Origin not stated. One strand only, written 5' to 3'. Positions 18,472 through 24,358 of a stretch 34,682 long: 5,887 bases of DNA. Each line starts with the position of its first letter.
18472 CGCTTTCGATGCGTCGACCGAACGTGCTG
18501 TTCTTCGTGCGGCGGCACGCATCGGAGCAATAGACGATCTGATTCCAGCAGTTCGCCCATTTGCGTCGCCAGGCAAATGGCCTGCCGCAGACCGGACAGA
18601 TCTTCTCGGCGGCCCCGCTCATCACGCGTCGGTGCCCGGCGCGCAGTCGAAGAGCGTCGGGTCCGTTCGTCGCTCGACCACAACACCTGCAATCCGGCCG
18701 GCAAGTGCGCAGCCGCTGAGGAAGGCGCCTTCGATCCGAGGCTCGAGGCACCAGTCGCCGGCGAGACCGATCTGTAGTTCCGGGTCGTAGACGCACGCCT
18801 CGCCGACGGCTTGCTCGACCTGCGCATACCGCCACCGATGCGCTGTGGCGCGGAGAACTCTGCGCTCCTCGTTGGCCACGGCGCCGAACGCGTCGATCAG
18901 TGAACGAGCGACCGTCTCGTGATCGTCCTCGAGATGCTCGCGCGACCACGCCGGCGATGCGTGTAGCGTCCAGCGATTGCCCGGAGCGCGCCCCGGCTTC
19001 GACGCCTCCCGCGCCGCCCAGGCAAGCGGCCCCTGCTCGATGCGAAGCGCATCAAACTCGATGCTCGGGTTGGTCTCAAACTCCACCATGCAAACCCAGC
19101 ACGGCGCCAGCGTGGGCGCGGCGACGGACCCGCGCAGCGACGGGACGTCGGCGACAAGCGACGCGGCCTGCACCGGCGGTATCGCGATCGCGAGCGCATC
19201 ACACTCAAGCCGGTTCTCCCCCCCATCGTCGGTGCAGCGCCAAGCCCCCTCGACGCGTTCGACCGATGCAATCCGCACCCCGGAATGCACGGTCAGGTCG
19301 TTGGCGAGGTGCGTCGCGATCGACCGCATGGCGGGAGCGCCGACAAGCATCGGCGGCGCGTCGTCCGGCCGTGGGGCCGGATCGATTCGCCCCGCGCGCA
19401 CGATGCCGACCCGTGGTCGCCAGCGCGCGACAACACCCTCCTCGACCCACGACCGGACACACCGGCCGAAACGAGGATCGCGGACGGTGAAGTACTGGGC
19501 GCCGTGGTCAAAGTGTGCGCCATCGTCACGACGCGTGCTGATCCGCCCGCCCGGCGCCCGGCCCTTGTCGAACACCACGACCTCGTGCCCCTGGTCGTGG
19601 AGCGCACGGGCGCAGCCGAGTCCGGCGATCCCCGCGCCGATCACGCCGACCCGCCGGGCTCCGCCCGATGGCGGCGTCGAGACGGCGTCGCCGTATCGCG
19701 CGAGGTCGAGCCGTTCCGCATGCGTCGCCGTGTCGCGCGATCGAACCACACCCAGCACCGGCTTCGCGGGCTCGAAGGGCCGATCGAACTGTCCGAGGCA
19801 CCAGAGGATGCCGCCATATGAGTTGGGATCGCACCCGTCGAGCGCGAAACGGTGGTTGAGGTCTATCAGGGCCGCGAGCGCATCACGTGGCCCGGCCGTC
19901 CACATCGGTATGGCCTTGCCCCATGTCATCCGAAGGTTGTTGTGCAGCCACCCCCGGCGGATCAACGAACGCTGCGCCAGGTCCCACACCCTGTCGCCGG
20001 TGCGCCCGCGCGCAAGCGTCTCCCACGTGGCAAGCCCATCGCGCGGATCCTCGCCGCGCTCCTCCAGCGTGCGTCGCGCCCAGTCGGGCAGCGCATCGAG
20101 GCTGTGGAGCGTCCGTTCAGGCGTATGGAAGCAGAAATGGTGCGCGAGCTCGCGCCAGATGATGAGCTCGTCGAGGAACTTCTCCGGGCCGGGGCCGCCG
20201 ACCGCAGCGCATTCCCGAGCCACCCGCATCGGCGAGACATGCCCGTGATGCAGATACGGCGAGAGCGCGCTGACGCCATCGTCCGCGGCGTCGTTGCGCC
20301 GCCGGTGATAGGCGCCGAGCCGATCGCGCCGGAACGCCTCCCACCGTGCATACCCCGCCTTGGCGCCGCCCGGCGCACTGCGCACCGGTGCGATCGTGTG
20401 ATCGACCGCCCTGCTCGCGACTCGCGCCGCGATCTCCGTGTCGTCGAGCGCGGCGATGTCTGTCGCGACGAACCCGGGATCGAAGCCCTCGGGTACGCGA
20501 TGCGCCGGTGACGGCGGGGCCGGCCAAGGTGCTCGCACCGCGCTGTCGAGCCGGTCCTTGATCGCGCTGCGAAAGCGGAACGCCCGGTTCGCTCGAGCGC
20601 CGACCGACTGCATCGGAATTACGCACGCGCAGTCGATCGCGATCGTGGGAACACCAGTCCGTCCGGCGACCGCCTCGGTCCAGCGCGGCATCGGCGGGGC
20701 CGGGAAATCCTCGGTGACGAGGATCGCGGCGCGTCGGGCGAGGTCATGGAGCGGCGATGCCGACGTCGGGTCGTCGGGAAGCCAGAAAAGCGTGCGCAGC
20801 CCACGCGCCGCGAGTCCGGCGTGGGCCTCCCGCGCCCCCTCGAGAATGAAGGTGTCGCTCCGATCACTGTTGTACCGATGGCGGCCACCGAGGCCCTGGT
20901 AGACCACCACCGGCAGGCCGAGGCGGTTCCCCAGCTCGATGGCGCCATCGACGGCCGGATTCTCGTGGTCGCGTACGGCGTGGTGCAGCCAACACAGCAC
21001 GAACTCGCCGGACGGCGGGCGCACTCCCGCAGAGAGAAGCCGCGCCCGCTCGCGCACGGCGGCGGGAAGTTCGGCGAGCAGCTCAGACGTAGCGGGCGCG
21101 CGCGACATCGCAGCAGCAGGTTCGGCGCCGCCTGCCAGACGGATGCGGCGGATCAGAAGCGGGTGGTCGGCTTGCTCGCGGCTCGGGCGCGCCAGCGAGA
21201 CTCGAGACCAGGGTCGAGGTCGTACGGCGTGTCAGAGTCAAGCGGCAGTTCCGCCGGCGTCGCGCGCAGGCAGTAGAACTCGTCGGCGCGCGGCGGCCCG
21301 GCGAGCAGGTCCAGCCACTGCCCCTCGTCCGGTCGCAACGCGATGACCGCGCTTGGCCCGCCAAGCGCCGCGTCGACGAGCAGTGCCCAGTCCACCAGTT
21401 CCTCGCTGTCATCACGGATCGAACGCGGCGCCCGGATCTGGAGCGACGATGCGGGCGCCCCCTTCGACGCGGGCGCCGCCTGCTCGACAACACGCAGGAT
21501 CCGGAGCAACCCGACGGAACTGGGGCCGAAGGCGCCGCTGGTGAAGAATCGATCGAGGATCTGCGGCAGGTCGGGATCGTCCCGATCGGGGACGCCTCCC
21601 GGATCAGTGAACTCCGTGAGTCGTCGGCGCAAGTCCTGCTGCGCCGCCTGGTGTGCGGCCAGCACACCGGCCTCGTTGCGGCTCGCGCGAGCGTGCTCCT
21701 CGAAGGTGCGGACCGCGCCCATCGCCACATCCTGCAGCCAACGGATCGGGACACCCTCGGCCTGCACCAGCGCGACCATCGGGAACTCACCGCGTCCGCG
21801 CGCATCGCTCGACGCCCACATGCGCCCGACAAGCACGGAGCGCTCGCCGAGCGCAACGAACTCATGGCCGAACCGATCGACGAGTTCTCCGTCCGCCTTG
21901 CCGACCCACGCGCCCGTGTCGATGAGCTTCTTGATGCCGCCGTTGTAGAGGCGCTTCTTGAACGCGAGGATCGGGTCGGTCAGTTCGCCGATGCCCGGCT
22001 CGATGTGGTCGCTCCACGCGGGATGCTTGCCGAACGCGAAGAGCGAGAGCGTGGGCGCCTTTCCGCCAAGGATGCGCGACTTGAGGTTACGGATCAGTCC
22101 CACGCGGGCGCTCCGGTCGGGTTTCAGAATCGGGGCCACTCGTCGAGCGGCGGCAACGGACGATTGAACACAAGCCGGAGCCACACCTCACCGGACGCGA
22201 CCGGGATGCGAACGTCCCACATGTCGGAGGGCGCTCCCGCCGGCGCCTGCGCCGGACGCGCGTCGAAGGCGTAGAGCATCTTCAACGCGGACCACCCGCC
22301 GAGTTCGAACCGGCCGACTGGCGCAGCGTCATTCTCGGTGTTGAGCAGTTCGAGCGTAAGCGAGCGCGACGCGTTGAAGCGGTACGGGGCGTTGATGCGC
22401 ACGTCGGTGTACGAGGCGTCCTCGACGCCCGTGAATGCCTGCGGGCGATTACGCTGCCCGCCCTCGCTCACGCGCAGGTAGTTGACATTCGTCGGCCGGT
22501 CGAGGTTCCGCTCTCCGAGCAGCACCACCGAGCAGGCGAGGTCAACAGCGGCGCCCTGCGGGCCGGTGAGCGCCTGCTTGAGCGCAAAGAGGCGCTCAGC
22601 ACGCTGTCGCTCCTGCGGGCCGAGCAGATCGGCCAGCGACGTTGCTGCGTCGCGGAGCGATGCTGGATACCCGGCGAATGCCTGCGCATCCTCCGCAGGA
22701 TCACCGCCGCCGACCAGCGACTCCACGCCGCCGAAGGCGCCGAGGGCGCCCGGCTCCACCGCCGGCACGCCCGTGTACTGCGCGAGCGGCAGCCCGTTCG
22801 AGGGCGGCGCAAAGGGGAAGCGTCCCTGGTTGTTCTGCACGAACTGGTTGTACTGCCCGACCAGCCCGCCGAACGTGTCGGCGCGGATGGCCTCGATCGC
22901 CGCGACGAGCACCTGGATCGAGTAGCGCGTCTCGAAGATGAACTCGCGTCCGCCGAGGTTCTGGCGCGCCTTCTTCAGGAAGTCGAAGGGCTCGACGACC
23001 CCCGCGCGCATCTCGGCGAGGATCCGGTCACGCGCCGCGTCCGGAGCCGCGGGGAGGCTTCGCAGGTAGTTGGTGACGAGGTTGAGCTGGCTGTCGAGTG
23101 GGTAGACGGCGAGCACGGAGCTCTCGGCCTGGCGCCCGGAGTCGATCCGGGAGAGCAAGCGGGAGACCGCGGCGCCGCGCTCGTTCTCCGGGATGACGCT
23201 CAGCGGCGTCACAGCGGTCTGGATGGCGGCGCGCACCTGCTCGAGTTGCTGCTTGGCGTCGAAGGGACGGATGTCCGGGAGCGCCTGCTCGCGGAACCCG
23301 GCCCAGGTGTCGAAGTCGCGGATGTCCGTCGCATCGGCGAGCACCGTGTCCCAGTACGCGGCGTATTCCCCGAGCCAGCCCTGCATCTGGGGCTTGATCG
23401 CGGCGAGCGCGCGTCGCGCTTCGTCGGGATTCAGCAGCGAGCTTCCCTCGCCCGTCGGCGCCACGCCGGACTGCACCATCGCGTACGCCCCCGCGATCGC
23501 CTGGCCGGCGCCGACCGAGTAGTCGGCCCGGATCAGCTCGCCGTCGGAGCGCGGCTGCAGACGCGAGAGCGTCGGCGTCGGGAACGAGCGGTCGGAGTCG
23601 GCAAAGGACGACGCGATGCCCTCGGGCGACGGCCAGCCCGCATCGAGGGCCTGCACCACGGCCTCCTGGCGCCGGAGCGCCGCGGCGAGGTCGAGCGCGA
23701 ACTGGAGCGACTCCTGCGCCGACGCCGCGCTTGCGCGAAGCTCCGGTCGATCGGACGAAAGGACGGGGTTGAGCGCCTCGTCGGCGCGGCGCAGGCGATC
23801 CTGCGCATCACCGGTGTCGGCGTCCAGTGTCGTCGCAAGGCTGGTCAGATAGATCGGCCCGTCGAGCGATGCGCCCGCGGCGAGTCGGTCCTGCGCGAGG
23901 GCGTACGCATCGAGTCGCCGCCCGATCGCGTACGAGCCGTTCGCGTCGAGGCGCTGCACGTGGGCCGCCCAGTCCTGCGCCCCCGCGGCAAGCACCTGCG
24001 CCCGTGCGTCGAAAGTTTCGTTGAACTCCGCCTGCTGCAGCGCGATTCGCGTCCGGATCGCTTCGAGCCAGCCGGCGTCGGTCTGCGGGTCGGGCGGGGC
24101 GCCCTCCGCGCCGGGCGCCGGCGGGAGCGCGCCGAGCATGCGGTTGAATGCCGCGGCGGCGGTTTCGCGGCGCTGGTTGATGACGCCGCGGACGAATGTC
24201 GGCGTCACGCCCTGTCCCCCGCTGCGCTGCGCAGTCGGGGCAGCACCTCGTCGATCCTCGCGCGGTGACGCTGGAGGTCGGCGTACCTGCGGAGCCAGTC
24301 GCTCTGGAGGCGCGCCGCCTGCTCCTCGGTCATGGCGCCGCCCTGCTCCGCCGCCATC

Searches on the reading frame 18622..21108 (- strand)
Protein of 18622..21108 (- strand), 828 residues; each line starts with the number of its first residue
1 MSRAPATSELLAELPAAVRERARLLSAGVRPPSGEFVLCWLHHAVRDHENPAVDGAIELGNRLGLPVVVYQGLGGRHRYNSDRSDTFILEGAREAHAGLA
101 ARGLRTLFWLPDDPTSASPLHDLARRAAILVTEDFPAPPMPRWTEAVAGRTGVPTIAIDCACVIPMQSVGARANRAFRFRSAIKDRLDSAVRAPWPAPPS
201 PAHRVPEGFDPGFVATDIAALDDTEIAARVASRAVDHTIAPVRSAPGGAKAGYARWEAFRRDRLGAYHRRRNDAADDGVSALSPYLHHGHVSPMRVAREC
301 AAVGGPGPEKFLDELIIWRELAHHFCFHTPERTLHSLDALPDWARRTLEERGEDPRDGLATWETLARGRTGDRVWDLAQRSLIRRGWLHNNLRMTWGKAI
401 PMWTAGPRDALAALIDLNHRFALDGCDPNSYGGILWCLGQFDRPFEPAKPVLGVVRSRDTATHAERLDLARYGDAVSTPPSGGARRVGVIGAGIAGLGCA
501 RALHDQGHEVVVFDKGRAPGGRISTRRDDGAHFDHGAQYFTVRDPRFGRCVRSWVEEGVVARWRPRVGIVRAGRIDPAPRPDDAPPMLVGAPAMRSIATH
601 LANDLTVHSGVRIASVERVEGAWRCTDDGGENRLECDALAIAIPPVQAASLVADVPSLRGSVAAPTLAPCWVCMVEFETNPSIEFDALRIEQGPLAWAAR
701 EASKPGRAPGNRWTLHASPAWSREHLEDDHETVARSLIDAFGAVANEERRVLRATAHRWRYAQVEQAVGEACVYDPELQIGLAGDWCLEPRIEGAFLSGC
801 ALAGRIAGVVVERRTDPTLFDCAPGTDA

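Call 3: search_protein_families(library=pfam, proteins=[window:18622-21108:-], max_evalue=0.01)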
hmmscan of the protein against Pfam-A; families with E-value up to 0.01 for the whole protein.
window:18622-21108:- (828 aa): 9 families
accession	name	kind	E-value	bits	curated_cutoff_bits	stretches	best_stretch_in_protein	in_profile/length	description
PF13450.12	NAD_binding_8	-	1.7e-17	63.9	21.9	1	489-546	1-60/68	NAD(P)-binding Rossmann-like domain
PF01593.30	Amino_oxidase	-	1e-15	58.5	19.8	2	494-545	1-52/443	Flavin containing amine oxidoreductase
PF01266.30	DAO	-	9.7e-07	29.1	27.9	1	487-524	2-39/353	FAD dependent oxidoreductase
PF03441.19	FAD_binding_7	-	3.7e-06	26.9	27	1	316-395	5-77/203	FAD binding domain of DNA photolyase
PF00875.24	DNA_photolyase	-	1.9e-05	25.1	26.6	1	37-198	1-163/164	DNA photolyase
PF07992.20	Pyr_redox_2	-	5.1e-05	23.3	26.1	1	486-642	2-106/291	Pyridine nucleotide-disulphide oxidoreductase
PF00890.30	FAD_binding_2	-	0.0003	20.5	20.4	1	489-521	4-36/414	FAD binding domain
PF03486.20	HI0933_like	-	0.00032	20.7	50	1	487-523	3-39/244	HI0933-like protein Rossmann domain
PF21799.2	MurD-like_N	-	0.0031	18.2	27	1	487-521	3-37/88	Mur ligase MurD-like, N-terminal domain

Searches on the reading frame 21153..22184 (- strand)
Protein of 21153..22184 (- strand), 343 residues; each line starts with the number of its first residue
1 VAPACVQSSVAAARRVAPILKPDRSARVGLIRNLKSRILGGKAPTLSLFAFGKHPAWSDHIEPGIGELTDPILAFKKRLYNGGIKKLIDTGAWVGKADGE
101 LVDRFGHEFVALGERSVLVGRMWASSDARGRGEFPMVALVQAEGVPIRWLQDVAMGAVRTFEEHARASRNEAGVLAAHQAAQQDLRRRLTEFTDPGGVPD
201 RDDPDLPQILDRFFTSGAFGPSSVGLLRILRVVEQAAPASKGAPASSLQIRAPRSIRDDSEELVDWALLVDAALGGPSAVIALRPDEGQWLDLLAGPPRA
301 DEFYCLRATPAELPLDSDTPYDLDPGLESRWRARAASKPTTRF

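Call 3: search_protein_families(library=pfam, proteins=[window:21153-22184:-], max_evalue=0.01)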
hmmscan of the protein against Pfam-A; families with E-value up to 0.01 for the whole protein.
window:21153-22184:- (343 aa): 0 families

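Call 6: search_protein_families(library=ncbifam, proteins=[window:21153-22184:-], max_evalue=1)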
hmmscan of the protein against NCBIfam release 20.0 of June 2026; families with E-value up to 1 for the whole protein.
window:21153-22184:- (343 aa): 1 family
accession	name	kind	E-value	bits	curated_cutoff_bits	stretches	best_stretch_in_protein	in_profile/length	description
TIGR03373.1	VI_minor_4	hypoth_equivalog_domain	0.0072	16.5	41.2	1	83-174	32-127/136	type VI secretion system-associated protein TagF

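Call 22: search_protein_families(library=pfam, proteins=[window:21153-22103:-], max_evalue=1)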
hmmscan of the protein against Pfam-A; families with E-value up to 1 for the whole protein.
window:21153-22103:- (316 aa): 2 families
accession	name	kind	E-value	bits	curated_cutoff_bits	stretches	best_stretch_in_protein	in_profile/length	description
PF09867.14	TagF_N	-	0.084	13.3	27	1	85-118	62-94/135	TagF N-terminal domain, Type VI secretion system-associated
PF23564.1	EF-hand_FSTL1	-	0.2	12.3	27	1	151-212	2-66/120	Follistatin-related protein 1, EF-hand domain pair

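Call 41: search_solved_structures(query=A3, max_evalue=1, show_alignments=1)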
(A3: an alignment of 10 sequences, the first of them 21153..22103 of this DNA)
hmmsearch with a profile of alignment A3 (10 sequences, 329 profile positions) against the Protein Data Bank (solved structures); distinct sequences matched with E-value up to 1: 10.
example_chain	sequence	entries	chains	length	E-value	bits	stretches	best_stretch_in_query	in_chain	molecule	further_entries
8oyy_A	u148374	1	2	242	0.059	15.9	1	132-256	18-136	De novo designed soluble GPCR-like protein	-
6iwb_A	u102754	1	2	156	0.17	14.4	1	128-232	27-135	Apolipoprotein E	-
6ncn_A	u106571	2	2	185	0.39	13.2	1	128-222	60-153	Apolipoprotein E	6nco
5ytp_A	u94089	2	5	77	0.43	13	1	143-209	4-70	TTHA0139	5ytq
7uvj_A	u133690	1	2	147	0.52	12.7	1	128-234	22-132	Apolipoprotein E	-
1lpe_A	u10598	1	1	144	0.79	12.2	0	128-223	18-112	APOLIPOPROTEIN E3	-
1bz4_A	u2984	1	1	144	0.8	12.1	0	128-223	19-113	PROTEIN (APOLIPOPROTEIN E)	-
1le2_A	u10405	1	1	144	0.87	12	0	128-222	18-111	APOLIPOPROTEIN E2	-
1qyc_A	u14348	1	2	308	0.87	12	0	200-256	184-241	phenylcoumaran benzylic ether reductase PT1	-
8grx_A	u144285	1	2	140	1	11.8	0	128-223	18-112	Apolipoprotein E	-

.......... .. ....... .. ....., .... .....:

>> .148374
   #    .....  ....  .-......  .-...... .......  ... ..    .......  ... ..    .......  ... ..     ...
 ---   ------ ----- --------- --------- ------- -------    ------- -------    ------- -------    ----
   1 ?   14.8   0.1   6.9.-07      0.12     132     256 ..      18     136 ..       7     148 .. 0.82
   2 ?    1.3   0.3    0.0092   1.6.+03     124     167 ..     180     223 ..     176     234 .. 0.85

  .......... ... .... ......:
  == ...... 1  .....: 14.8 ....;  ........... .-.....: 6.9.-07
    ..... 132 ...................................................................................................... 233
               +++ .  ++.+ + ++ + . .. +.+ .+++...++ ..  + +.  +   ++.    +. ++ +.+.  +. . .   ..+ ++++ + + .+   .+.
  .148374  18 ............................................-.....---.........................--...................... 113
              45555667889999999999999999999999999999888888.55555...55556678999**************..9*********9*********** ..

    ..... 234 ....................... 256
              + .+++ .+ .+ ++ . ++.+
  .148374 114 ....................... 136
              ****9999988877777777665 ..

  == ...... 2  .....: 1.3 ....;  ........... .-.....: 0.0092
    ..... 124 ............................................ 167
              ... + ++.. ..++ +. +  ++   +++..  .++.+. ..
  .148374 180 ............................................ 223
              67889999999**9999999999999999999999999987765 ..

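Call 42: search_protein_families(library=pfam, alignment_id=A3, max_evalue=0.1)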
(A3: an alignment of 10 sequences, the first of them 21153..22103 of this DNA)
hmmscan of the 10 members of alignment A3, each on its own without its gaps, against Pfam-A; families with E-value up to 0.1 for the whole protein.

A. member 1, window:21153-22103:- (316 aa): 1 family
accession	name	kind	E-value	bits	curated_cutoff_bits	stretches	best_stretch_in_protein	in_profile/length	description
PF09867.14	TagF_N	-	0.084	13.3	27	0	85-118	62-94/135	TagF N-terminal domain, Type VI secretion system-associated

B. families by the number of members that match (of 10 scanned): 3 families
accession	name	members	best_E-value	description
PF09867.14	TagF_N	3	0.0055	TagF N-terminal domain, Type VI secretion system-associated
PF03584.20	Herpes_ICP4_N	1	0.094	Herpesvirus ICP4-like protein N-terminal region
PF19961.5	EAD8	1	0.097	Effector-associated domain 8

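Call 72: predict_structure(protein=window:21153-22103:-)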
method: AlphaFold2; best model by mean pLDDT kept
length: 316 residues; sequences in the alignment: 1
mean_pLDDT: 39.4   pTM: 0.32
mean pLDDT of the five models: 39.4, 37.7, 35.0, 34.9, 33.5
residues with pLDDT >= 90: 0; 70-90: 1; 50-70: 63; < 50: 252
segments of 3 or more residues with pLDDT < 50: 1-118, 165-228, 230-233, 245-297, 307-316
pLDDT, mean of each block of 10 residues (from residue 1): 29 33 35 25 30 36 27 29 35 38 42 47 59 65 59 62 44 32 28 28 38 35 47 51 47 36 32 33 37 44 48 26
secondary structure, 60 per line:
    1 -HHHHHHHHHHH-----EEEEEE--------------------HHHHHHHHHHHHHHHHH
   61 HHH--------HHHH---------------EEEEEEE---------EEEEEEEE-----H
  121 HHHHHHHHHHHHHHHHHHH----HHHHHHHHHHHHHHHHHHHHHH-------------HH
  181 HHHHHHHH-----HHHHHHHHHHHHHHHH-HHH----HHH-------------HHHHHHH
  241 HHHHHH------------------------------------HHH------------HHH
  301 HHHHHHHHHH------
elements in order: H2-12 E18-23 H44-63 H72-75 E91-97 E107-114 H120-139 H144-165 H179-188 H194-209 H234-246 H298-310

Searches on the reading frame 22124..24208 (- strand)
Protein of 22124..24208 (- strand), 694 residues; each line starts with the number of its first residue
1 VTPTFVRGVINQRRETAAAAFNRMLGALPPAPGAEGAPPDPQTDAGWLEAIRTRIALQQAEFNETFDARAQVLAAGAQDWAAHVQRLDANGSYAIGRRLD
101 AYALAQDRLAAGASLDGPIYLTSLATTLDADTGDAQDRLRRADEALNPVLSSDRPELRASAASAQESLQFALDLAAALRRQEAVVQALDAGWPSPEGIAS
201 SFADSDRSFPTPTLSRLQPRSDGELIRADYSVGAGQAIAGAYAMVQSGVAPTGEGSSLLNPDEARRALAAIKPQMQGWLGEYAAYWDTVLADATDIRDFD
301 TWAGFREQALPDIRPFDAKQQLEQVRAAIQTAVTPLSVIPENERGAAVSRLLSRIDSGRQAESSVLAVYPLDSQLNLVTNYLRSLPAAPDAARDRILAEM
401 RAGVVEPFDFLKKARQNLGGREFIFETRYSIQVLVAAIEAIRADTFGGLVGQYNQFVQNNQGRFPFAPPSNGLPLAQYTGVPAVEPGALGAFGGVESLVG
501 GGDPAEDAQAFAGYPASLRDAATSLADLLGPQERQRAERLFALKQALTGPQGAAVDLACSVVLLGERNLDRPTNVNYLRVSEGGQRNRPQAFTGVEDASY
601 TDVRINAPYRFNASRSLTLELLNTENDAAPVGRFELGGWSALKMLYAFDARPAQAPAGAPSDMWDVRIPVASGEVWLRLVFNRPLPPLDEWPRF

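Call 3: search_protein_families(library=pfam, proteins=[window:22124-24208:-], max_evalue=0.01)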
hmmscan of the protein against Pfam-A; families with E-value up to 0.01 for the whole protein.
window:22124-24208:- (694 aa): 0 families

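Call 6: search_protein_families(library=ncbifam, proteins=[window:22124-24208:-], max_evalue=1)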
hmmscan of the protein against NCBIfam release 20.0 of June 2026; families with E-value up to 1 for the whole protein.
window:22124-24208:- (694 aa): 1 family
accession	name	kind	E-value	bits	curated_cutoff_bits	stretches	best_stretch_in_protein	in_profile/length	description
NF011780.0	PRK15244.1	equivalog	0.077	11.6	1133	1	182-235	101-153/591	SPI-2 type III secretion system effector NAD(+)--protein-arginine ADP-ribosyltransferase SpvB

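Call 89: search_protein_representatives(protein=window:22124-24208:-)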
Query: 694 residues. Proteins with E-value up to 0.001 (for the whole library): 5; up to 1e-10: 3; up to 1e-30: 3. The best 5 are listed.
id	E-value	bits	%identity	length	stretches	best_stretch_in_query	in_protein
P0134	0.0e+00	1519.6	100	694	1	1-694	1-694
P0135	9.1e-239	811.2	57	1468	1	2-694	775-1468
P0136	6.0e-125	435.1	40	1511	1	3-694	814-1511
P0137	5.2e-06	42.1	32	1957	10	150-211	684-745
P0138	9.4e-05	37.9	28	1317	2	615-692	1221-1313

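Call 90: find_encoding_contigs(protein=window:22124-24208:-, flank=10000, max_places=3)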
Protein window:22124-24208:- (694 aa): no gene with exactly this product is on record in the collection.
